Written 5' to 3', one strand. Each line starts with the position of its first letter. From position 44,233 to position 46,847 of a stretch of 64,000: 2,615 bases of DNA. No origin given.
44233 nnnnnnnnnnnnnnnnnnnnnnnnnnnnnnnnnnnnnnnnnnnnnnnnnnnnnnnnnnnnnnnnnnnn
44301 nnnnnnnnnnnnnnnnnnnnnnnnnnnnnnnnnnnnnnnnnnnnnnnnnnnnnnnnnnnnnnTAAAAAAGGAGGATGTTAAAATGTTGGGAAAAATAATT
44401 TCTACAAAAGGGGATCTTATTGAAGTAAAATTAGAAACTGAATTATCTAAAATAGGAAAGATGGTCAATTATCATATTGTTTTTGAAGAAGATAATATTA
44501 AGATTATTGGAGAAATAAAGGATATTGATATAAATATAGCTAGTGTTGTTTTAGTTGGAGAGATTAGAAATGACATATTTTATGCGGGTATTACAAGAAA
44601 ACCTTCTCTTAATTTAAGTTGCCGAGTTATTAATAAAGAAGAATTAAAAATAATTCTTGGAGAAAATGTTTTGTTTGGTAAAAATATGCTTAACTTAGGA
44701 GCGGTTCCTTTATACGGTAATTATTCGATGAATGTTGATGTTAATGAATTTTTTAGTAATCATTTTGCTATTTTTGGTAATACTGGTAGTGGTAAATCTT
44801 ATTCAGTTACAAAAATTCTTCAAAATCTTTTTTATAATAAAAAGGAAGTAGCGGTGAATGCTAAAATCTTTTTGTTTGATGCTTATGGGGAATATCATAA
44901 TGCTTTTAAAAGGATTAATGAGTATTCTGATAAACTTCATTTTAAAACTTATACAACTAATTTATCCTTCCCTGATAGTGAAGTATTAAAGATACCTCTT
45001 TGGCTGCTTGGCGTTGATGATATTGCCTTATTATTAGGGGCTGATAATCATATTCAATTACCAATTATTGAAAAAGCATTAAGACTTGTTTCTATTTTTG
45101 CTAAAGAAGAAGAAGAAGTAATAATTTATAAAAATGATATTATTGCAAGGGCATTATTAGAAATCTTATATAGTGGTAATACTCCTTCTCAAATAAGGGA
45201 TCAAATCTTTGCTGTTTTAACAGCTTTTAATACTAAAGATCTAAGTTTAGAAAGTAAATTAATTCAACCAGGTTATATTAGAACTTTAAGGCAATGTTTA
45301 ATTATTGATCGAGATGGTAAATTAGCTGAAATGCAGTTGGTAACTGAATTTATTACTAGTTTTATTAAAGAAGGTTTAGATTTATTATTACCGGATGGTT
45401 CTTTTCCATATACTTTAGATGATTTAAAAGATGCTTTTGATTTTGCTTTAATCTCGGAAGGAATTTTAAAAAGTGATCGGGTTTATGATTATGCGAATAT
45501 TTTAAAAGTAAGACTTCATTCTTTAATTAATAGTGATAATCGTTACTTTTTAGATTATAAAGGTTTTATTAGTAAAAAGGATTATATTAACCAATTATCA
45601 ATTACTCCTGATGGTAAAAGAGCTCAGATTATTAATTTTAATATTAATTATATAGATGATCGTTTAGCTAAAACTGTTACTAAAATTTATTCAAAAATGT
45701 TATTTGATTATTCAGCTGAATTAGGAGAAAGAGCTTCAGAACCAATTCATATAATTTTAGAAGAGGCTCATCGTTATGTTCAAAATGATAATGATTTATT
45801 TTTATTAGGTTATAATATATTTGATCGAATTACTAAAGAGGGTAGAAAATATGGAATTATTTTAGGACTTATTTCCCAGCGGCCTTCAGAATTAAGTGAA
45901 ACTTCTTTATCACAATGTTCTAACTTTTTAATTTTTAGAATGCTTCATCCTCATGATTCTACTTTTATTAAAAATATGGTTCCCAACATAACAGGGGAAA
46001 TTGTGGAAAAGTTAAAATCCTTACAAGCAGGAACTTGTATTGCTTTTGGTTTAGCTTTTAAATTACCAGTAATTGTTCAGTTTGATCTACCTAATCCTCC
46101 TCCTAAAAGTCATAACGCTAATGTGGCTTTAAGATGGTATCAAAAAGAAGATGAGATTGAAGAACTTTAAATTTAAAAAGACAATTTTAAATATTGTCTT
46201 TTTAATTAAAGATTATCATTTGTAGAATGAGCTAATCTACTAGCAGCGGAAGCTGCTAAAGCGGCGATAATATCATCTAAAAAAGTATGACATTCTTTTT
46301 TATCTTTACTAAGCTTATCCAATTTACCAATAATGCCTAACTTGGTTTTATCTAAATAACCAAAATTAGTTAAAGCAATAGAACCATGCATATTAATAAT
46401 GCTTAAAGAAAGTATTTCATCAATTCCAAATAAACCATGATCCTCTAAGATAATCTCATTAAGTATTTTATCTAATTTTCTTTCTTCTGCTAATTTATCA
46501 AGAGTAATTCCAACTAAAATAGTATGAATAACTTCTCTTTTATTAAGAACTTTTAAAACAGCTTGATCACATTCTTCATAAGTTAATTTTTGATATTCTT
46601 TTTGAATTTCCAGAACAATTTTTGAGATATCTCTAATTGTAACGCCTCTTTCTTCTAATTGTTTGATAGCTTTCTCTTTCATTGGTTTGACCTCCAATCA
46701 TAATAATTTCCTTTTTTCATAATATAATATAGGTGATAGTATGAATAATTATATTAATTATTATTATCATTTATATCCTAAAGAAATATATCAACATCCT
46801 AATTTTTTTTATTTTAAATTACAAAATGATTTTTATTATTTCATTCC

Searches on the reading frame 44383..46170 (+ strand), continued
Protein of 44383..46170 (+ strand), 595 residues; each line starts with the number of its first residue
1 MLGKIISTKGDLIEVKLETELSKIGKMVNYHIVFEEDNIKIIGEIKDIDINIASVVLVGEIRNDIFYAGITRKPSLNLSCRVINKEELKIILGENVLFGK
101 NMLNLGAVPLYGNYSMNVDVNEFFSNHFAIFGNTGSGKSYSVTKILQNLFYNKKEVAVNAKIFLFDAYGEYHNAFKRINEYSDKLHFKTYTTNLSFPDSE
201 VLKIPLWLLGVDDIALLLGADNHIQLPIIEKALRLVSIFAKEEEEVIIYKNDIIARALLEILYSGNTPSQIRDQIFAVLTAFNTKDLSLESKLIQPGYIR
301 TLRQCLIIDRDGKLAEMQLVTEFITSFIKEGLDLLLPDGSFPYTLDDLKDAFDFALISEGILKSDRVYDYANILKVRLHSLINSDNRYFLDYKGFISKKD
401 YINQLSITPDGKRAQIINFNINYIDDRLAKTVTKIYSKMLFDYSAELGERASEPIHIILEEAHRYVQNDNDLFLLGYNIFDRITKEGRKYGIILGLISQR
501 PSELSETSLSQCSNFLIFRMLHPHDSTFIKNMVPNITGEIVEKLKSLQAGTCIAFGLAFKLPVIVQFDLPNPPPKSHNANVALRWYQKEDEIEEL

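Call 62: fold_search(model_id=the predicted structure, library=pdb)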
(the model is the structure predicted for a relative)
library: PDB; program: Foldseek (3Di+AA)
matches with E <= 10: 1082; with E <= 0.001: 156
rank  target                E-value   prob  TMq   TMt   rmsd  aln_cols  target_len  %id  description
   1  9c1m_M                1.5e-29  1.00  0.67  0.68   9.1       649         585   23  HerA-DUF assembly 1 (released 2025-06-04)
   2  8yhx_A                2.1e-29  1.00  0.71  0.75   5.4       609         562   20  Cryo-EM structure of the trimeric HerA (released 2024-11-06)
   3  8zit_Q                1.4e-28  1.00  0.60  0.61  10.6       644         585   21  DUF4297-HerA complex with DNA and ATPgamaS (released 2025-03-12)
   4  9c1n_R                2.7e-28  1.00  0.59  0.60  12.2       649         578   22  HerA-DUF4297 assembly 2 (released 2025-06-04)
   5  8xav_E                2.8e-28  1.00  0.63  0.66  10.4       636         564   22  Cryo-EM structure of an anti-phage defense complex (released 2024-06-05)
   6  8xau_E                3.2e-28  1.00  0.65  0.70  10.3       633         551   21  Cryo-EM structure of HerA (released 2024-06-05)
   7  8xav_A                1.1e-27  1.00  0.66  0.69   9.1       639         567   21  Cryo-EM structure of an anti-phage defense complex (released 2024-06-05)
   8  8wod_O                2.4e-27  1.00  0.59  0.62  11.7       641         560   21  Cryo-EM structure of SIR2/HerA complex (released 2024-09-11)
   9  8xau_A                4.1e-27  1.00  0.65  0.68  10.0       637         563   22  Cryo-EM structure of HerA (released 2024-06-05)
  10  8xaw_D                4.1e-27  1.00  0.61  0.64  10.2       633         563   21  Cryo-EM structure of an anti-phage defense complex bound to AMPPNP and DNA at state 1 (released 2024-06-05)
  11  8wld_L                6.4e-27  1.00  0.63  0.56  11.7       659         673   21  Cryo-EM structure of SIR2/HerA antiphage complex (released 2024-09-11)
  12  8wld_D                8.4e-27  1.00  0.64  0.58  11.2       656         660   20  Cryo-EM structure of SIR2/HerA antiphage complex (released 2024-09-11)
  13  8zit_O                1.2e-26  1.00  0.64  0.66  11.5       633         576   21  DUF4297-HerA complex with DNA and ATPgamaS (released 2025-03-12)
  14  8wiv_O                1.5e-26  1.00  0.66  0.60  10.0       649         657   21  Cryo-EM structure of a bacterial protein (released 2024-09-11)
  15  8zis_A                1.8e-26  1.00  0.61  0.65  11.5       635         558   20  HerA Hexamer (released 2025-03-12)
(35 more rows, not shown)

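Call 65: find_homologous_proteins(query=A3, max_evalue=1e-20)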
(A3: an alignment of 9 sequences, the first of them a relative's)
Query A3 (9 sequences) (587 aa, profile of the alignment): 7998 proteins with E <= 1e-20 among 8000 candidates; the best 120 are listed.
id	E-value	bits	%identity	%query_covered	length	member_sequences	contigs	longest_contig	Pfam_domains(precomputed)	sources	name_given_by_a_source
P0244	1.2e-252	858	100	100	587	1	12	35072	PF01935.24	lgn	-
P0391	1.6e-252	857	100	100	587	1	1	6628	PF01935.24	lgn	-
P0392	5.6e-252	855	98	100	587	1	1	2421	PF01935.24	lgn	-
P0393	8.2e-252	855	99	100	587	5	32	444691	PF01935.24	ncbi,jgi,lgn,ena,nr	ncbi:MAG: DUF87 domain-containing protein [Bacilli bacterium]|nr:DUF87 domain-containing protein [Ba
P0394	2.3e-251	853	98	100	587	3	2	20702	PF01935.24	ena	-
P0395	3.0e-251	853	98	100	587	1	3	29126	PF01935.24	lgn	-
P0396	1.6e-249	847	96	100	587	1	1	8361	PF01935.24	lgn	-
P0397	2.1e-249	847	96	100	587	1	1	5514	PF01935.24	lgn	-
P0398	4.6e-249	846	96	100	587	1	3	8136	PF01935.24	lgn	-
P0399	1.2e-245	835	87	100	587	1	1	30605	PF01935.24,PF01580.25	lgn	-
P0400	1.3e-245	834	86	100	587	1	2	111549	PF01935.24,PF01580.25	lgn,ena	-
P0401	1.6e-245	834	86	100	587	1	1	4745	PF01935.24,PF01580.25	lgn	-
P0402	1.8e-245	834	87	100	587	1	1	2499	PF01935.24,PF01580.25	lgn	-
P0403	3.8e-245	833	86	100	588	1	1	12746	PF01935.24,PF01580.25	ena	-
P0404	1.5e-244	831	87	100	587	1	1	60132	PF01935.24,PF01580.25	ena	-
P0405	1.6e-244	831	89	100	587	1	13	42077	PF01935.24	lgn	-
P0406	4.0e-244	830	88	100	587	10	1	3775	PF01935.24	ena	-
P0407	2.4e-243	827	88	100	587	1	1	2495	PF01935.24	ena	-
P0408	1.2e-242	825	-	-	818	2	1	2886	PF01935.24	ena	-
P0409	3.5e-242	823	80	100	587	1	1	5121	PF01935.24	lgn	-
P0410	1.5e-241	821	85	100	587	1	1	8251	PF01935.24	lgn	-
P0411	2.1e-241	821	86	100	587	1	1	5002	PF01935.24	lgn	-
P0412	9.9e-241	818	84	100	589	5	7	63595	PF01935.24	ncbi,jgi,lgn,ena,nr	ncbi:MAG TPA: DUF87 domain-containing protein [Bacilli bacterium]|jgi:hypothetical protein|nr:DUF87 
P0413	3.4e-240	817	81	100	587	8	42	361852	PF01935.24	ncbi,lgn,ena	-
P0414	5.3e-240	816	78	100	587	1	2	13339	PF01935.24,PF01580.25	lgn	-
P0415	6.5e-240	816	80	100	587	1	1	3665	PF01935.24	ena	-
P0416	9.9e-240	815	86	100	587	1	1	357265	PF01935.24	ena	-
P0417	1.0e-239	815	86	100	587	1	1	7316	PF01935.24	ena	-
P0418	6.0e-239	812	-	-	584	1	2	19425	PF01935.24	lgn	-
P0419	7.9e-239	812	-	-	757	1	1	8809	PF01935.24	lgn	-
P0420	1.2e-238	811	75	100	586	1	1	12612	PF01935.24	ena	-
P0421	1.2e-238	811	-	-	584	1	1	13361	PF01935.24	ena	-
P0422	1.6e-238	811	84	100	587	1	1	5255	PF01935.24,PF01580.25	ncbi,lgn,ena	-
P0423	2.1e-238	811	82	100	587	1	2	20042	PF01935.24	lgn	-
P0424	2.3e-238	810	-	-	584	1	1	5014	PF01935.24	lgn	-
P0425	2.6e-238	810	-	-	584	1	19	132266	PF01935.24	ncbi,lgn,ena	-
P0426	2.9e-238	810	-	-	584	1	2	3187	PF01935.24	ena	-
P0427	3.3e-238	810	-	-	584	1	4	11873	PF01935.24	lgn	-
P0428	3.3e-238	810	-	-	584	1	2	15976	PF01935.24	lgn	-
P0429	3.7e-238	810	-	-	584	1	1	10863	PF01935.24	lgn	-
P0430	3.8e-238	810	-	-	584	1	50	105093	PF01935.24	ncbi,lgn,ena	-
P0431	4.0e-238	810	-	-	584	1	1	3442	PF01935.24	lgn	-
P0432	4.3e-238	810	-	-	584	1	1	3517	PF01935.24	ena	-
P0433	4.3e-238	810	-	-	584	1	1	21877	PF01935.24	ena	-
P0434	4.7e-238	809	-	-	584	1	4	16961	PF01935.24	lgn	-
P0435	5.3e-238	809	-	-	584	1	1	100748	PF01935.24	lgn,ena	-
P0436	5.4e-238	809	-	-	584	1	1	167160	PF01935.24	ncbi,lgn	-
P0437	5.7e-238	809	-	-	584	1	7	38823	PF01935.24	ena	-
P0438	5.8e-238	809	-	-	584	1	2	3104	PF01935.24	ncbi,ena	-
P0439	6.5e-238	809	-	-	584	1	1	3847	PF01935.24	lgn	-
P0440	9.4e-238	808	75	100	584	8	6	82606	PF01935.24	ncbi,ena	-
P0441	1.2e-237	808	-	-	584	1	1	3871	PF01935.24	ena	-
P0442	1.4e-237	808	-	-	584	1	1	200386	PF01935.24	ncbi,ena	-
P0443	1.4e-237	808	-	-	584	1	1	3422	PF01935.24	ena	-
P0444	1.4e-237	808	-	-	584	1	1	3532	PF01935.24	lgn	-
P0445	1.7e-237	808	-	-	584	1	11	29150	PF01935.24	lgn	-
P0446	1.8e-237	808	-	-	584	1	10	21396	PF01935.24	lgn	-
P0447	1.9e-237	808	-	-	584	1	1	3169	PF01935.24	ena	-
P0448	2.0e-237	807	-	-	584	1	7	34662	PF01935.24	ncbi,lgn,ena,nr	ncbi:MAG: ATP-binding protein [Bacilli bacterium]|nr:ATP-binding protein [Bacilli bacterium]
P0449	2.1e-237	807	-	-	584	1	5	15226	PF01935.24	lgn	-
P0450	2.1e-237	807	-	-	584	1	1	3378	PF01935.24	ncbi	-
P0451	2.2e-237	807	-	-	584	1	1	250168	PF01935.24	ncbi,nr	ncbi:MAG: ATP-binding protein [Bacilli bacterium]|nr:ATP-binding protein [Bacilli bacterium]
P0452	2.2e-237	807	-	-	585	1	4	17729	PF01935.24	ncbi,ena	-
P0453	2.4e-237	807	73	100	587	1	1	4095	PF01935.24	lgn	-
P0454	2.7e-237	807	-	-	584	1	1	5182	PF01935.24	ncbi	-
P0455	2.7e-237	807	78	100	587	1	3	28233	PF01935.24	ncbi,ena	-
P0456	2.7e-237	807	-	-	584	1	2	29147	PF01935.24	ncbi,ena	-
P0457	3.1e-237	807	77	100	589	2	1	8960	PF01935.24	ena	-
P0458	3.2e-237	807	-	-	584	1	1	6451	PF01935.24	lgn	-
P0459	3.3e-237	807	-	-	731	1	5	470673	PF01935.24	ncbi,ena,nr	ncbi:MAG: DUF87 domain-containing protein [Bacilli bacterium]|nr:DUF87 domain-containing protein [Ba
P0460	3.4e-237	807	73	100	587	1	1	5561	PF01935.24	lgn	-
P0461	3.9e-237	806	75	100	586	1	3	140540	PF01935.24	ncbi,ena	-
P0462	3.9e-237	806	80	100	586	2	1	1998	PF01935.24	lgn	-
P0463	4.4e-237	806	74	100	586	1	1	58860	PF01935.24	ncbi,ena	-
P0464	4.6e-237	806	-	-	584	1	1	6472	PF01935.24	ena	-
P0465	4.6e-237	806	75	100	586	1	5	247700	PF01935.24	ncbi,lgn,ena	-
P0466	5.7e-237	806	75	100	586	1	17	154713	PF01935.24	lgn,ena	-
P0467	5.9e-237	806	74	100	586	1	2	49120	PF01935.24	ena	-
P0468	6.0e-237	806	75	100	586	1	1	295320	PF01935.24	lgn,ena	-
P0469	6.2e-237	806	74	100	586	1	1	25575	PF01935.24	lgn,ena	-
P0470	6.7e-237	806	74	100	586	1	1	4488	PF01935.24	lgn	-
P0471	7.0e-237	806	75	100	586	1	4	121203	PF01935.24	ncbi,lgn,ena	-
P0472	7.1e-237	806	74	100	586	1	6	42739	PF01935.24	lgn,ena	-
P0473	7.3e-237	806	75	100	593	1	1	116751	PF01935.24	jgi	-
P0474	7.6e-237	805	74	100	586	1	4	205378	PF01935.24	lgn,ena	-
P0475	7.6e-237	805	-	-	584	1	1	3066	PF01935.24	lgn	-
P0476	7.7e-237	805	74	100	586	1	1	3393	PF01935.24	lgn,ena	-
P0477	8.2e-237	805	-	-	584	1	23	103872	PF01935.24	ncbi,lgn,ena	-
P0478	8.3e-237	805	74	100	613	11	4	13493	PF01935.24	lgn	-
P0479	8.4e-237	805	74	100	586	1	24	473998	PF01935.24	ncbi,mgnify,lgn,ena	mgnify:FL=1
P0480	8.8e-237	805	-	-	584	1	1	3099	PF01935.24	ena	-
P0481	1.0e-236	805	78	100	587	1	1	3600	PF01935.24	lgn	-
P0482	1.0e-236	805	74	100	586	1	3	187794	PF01935.24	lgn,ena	-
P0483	1.0e-236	805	74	100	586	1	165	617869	PF01935.24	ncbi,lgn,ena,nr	ncbi:putative uncharacterized protein [Firmicutes bacterium CAG:582]|nr:putative uncharacterized pro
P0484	1.0e-236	805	74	100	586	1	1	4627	PF01935.24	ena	-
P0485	1.1e-236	805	74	100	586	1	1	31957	PF01935.24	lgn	-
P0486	1.1e-236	805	74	100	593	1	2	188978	PF01935.24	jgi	jgi:uncharacterized protein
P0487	1.1e-236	805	74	100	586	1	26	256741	PF01935.24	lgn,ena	-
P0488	1.1e-236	805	74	100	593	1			PF01935.24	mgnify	mgnify:FL=1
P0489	1.2e-236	805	74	100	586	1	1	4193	PF01935.24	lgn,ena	-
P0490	1.2e-236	805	74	100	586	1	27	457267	PF01935.24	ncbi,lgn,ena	-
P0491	1.2e-236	805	74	100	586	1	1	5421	PF01935.24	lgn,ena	-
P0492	1.2e-236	805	74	100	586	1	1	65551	PF01935.24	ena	-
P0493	1.2e-236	805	74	100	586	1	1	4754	PF01935.24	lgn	-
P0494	1.2e-236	805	74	100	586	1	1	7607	PF01935.24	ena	-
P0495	1.2e-236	805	74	100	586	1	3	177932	PF01935.24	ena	-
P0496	1.3e-236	805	74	100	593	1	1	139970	PF01935.24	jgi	-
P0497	1.3e-236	805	74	100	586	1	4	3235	PF01935.24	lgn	-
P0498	1.3e-236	805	74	100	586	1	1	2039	PF01935.24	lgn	-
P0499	1.3e-236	805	-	-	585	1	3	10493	PF01935.24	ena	-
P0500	1.5e-236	805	75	100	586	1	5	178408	PF01935.24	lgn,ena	-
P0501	1.5e-236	805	-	-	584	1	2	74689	PF01935.24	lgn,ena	-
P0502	1.5e-236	805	74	100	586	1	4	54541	PF01935.24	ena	-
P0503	1.6e-236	804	74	100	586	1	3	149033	PF01935.24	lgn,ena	-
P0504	1.6e-236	804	74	100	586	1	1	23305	PF01935.24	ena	-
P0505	1.6e-236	804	75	100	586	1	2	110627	PF01935.24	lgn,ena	-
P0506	1.7e-236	804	74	100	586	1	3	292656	PF01935.24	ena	-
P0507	1.8e-236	804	78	100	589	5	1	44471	PF01935.24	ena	-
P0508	1.8e-236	804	74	100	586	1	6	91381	PF01935.24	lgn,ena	-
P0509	1.8e-236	804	74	100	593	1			PF01935.24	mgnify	mgnify:FL=1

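Call 66: find_encoding_contigs(protein=P0483, flank=10000, max_places=1)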
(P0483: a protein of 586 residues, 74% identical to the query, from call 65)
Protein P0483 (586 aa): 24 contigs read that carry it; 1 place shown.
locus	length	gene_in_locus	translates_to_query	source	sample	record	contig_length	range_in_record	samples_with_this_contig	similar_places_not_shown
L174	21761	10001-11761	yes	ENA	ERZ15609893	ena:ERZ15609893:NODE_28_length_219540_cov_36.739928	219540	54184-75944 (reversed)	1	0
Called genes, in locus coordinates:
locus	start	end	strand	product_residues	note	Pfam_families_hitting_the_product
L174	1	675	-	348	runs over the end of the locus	-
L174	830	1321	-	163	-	PF04138:GtrA_DPMS_TM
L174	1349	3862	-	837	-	PF00690:Cation_ATPase_N, PF00122:E1-E2_ATPase, PF00702:Hydrolase, PF13246:Cation_ATPase (weak), PF00689:Cation_ATPase_C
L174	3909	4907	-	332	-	PF01520:Amidase_3, PF22310:NMB0315_dom_I (faint), PF23473:LysM3_LYK4_5 (faint), PF23577:LysM_RLK (faint), PF23462:LysM3_NFP (faint), PF23472:LysM2_CERK1_LYK3_4_5 (faint), PF01476:LysM, PF01476:LysM, +2 more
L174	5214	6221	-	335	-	PF14057:GGGtGRT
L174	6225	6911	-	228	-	-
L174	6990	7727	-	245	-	PF00117:GATase, PF07722:Peptidase_C26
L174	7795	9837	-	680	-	PF00884:Sulfatase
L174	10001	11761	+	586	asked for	PF01935:DUF87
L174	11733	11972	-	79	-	-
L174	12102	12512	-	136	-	-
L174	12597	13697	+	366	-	-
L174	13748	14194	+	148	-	-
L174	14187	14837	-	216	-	PF00565:SNase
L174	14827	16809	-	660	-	PF13240:Zn_Ribbon_1, PF13248:Zn_ribbon_3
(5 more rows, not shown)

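Call 67: find_encoding_contigs(protein=P0451, flank=10000, max_places=1)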
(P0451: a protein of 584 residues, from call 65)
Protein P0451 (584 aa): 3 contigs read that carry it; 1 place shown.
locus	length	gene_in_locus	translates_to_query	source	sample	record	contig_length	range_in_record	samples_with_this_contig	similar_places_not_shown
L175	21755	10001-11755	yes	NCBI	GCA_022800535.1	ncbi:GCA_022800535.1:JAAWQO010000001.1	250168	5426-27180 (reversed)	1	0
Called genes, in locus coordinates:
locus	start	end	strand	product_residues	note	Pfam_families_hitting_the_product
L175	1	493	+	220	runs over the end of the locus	PF03009:GDPD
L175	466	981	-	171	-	PF18955:DUF5698, PF10035:DUF2179 (weak)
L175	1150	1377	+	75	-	-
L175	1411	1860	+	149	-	-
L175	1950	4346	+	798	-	PF00140:Sigma70_r1_2, PF04542:Sigma70_r2, PF04539:Sigma70_r3, PF04545:Sigma70_r4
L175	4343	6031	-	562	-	PF00753:Lactamase_B, PF12706:Lactamase_B_2, PF23023:Anti-Pycsar_Apyc1 (weak), PF22505:RNase_J_b_CASP, PF07521:RMMBL, PF17770:RNase_J_C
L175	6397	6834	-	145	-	-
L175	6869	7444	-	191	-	-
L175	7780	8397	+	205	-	-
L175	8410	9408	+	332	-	PF02881:SRP54_N, PF13604:AAA_30 (weak), PF00448:SRP54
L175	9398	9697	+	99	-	-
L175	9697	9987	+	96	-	PF04297:UPF0122, PF08281:Sigma70_r4_2 (weak), PF04545:Sigma70_r4 (weak)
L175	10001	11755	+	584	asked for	PF01935:DUF87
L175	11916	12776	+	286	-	PF12784:PDDEXK_2, PF27070:HTH_Rpn_C (weak)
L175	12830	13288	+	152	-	-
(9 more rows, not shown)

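Call 68: search_protein_families(library=padloc, proteins=[window:44383-46167:+], max_evalue=0.001)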
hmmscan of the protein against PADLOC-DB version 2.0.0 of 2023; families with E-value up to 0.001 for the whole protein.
window:44383-46167:+ (595 aa): 15 families
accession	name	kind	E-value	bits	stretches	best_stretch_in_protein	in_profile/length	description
PDLC04102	HerA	-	1.2e-110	368.8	1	54-593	91-645/654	-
PDLC04105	HerA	-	2.2e-71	239.2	2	400-591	365-559/576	-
PDLC04106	HerA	-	5.3e-62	208.3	2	362-589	413-650/667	-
PDLC04098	HerA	-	4.9e-54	182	2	359-579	426-660/686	-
PDLC02188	HerA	-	1.5e-49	167.4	2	451-588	425-563/578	-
PDLC04097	HerA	-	1.6e-49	167.1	1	20-586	54-612/618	-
PDLC02185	HerA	-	1.6e-49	167.1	2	434-589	430-583/585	-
PDLC04100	HerA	-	2.6e-47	159.8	2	436-590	426-577/580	-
PDLC04103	HerA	-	5.5e-41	138.6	2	430-587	417-576/579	-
PDLC04104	HerA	-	1.8e-31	107.3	1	410-593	178-362/379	-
PDLC04101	HerA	-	9.6e-19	65.4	1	47-217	82-251/400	-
PDLC04107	HerA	-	3.6e-16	57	1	54-215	90-254/306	-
PDLC04140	mad8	-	7e-16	56.6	1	125-568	27-300/314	mads_8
PDLC04099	HerA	-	3.9e-13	47.2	1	46-173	82-212/214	-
PDLC01055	HerA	-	5.4e-12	43.3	2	71-173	106-201/532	Type III coevolved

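Call 69: search_protein_families(library=phrogs, proteins=[window:44383-46167:+], max_evalue=0.001)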
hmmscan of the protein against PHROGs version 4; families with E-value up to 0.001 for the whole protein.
window:44383-46167:+ (595 aa): 2 families
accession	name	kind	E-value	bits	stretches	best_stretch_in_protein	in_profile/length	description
phrog_7035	-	unknown function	6.4e-65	221.1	2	412-590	448-630/969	-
phrog_2666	-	head and packaging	2.3e-13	50.6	1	450-534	420-498/555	terminase large subunit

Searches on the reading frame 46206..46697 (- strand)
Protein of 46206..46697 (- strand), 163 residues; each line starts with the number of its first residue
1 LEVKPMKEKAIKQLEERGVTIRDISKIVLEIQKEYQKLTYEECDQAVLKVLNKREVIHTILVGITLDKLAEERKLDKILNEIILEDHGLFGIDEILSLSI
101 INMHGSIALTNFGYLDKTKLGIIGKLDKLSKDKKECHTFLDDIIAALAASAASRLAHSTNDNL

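Call 3: search_protein_families(library=pfam, proteins=[window:46206-46697:-], max_evalue=0.01)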
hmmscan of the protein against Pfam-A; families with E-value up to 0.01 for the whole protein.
window:46206-46697:- (163 aa): 1 family
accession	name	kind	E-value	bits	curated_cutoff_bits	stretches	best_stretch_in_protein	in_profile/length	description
PF04608.18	PgpA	-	8.5e-20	71.6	28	1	23-157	20-141/141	Phosphatidylglycerophosphatase A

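Call 4: search_protein_families(library=ncbifam, proteins=[window:46206-46697:-], max_evalue=0.01)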
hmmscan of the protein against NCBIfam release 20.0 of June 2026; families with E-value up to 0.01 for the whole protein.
window:46206-46697:- (163 aa): 2 families
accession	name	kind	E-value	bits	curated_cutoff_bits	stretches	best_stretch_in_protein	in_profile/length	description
TIGR03161.1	ribazole_CobZ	equivalog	1.2e-12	48.4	152.5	1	13-155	4-138/140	alpha-ribazole phosphatase CobZ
NF038002.1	bifunc_CbiS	equivalog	2.5e-07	30.4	250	1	7-155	197-335/335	bifunctional adenosylcobinamide hydrolase/alpha-ribazole phosphatase CbiS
